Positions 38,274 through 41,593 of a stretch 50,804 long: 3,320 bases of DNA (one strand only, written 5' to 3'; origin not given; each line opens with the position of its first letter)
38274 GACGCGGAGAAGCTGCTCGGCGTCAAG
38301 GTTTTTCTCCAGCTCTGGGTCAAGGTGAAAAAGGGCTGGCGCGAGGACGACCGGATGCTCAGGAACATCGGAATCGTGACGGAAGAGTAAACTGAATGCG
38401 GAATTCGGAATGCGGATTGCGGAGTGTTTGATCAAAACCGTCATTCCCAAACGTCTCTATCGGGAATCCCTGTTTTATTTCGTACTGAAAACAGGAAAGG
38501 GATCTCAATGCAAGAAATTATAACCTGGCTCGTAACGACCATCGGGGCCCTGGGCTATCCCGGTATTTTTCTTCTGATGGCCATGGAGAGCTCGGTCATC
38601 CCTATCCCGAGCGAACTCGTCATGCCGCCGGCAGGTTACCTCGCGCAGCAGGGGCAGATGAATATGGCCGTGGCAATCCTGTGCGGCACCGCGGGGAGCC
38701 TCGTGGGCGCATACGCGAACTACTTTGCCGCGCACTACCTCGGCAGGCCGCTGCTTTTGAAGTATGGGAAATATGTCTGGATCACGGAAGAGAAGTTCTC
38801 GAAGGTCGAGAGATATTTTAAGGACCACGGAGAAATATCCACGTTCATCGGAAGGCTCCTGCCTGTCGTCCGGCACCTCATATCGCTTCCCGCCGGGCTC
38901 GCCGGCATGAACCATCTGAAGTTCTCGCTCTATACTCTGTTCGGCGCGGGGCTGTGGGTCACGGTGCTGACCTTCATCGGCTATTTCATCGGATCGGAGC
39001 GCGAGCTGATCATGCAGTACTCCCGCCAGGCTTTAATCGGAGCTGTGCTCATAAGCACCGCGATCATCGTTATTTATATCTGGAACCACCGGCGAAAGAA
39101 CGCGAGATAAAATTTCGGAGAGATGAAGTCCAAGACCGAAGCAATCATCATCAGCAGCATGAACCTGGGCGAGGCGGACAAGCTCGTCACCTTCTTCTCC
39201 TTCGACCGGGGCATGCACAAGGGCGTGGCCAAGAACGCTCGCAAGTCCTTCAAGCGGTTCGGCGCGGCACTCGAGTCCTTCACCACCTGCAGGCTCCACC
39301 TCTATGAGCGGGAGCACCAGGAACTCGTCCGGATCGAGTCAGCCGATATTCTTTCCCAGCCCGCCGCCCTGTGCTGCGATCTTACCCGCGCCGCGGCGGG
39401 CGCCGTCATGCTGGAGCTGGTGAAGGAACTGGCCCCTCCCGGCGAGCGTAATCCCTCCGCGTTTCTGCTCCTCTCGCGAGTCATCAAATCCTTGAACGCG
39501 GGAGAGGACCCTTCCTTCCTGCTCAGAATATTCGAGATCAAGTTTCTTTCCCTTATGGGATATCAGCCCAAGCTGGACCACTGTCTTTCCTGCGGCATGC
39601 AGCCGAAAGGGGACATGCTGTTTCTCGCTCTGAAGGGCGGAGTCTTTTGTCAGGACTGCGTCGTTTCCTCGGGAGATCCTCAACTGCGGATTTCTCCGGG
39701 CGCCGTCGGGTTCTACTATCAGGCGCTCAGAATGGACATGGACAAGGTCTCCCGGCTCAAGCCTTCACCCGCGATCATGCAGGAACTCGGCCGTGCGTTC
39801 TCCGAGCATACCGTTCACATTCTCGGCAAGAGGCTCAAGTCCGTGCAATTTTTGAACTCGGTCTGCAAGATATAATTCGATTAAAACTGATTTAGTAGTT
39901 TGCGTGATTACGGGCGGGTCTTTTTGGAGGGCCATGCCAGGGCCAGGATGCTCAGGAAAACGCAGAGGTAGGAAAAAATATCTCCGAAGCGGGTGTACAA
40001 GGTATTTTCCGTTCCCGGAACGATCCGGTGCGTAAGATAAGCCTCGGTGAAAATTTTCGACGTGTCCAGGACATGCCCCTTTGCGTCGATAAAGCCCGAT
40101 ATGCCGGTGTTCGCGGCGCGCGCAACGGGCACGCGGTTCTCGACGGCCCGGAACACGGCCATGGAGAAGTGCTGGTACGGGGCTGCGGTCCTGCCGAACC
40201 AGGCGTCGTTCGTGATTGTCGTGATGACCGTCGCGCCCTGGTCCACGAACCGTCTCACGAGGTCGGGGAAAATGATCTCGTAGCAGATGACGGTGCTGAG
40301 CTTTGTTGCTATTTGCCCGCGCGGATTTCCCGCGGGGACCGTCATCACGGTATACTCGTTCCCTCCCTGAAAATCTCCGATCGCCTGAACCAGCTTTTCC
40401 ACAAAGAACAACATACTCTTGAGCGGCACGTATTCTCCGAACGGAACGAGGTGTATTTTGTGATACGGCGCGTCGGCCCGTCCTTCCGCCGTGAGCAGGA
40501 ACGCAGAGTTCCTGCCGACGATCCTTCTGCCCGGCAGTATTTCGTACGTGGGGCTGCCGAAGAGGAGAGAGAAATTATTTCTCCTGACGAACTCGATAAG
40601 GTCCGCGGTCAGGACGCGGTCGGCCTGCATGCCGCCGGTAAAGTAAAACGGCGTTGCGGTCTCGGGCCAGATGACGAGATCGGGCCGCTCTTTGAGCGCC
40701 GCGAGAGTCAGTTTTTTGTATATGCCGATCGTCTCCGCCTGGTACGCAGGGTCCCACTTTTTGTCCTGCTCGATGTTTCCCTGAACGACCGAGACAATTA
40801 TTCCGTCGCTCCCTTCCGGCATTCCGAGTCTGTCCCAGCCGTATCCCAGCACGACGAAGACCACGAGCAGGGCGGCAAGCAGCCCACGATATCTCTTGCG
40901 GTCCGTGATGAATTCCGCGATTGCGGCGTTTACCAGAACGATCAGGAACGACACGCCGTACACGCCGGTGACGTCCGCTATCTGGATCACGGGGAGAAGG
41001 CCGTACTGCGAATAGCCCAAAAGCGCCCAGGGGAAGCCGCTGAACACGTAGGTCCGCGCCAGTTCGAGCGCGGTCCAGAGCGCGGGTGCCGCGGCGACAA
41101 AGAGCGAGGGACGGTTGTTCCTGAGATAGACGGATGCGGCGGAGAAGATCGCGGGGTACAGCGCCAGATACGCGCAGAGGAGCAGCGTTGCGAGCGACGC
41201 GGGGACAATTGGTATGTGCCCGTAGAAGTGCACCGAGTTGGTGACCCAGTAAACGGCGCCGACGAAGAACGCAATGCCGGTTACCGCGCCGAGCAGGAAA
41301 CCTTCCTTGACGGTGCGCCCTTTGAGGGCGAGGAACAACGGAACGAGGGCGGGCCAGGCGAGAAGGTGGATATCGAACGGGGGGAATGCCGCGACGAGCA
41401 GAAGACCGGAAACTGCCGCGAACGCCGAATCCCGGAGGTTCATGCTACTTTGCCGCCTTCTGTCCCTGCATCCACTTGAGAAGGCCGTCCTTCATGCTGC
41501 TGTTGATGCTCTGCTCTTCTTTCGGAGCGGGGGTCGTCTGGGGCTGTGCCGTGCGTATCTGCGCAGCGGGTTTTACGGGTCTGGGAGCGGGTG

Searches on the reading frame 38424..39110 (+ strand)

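Call 74: search_protein_families(library=pfam, proteins=[window:38424-39110:+], max_evalue=0.00001)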
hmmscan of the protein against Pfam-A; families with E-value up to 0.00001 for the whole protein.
window:38424-39110:+ (228 aa): 1 family
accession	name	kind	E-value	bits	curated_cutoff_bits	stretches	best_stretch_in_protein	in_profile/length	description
PF09335.16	VTT_dom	-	1.7e-23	83.8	33.9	1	61-187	1-122/123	VTT domain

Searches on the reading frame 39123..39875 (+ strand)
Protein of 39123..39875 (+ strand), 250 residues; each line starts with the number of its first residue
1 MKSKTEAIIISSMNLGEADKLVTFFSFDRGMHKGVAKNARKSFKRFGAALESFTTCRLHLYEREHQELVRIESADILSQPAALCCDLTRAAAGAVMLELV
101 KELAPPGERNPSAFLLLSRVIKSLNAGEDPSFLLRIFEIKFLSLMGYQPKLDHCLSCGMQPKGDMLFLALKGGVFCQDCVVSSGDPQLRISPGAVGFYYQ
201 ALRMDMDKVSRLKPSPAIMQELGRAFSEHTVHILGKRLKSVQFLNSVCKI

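Call 74: search_protein_families(library=pfam, proteins=[window:39123-39875:+], max_evalue=0.00001)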
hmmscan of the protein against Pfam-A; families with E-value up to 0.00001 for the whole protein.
window:39123-39875:+ (250 aa): 2 families
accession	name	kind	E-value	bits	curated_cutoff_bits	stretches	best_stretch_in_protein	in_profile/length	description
PF02565.21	RecO_C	-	7.2e-27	94.5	22.1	1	86-240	3-155/157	Recombination protein O C terminal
PF11967.14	RecO_N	-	6.5e-20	71.4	27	1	1-78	1-78/80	Recombination protein O N terminal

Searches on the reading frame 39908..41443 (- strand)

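Call 13: search_protein_families(library=pfam, proteins=[window:39908-41443:-])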
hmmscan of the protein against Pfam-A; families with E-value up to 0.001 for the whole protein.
window:39908-41443:- (511 aa): 2 families
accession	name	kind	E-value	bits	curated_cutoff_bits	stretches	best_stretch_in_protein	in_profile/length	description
PF20154.4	LNT_N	-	7.4e-45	153.4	27.1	1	12-174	1-159/159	Apolipoprotein N-acyltransferase N-terminal domain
PF00795.27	CN_hydrolase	-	1.4e-31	110.3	23.2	1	217-475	2-247/256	Carbon-nitrogen hydrolase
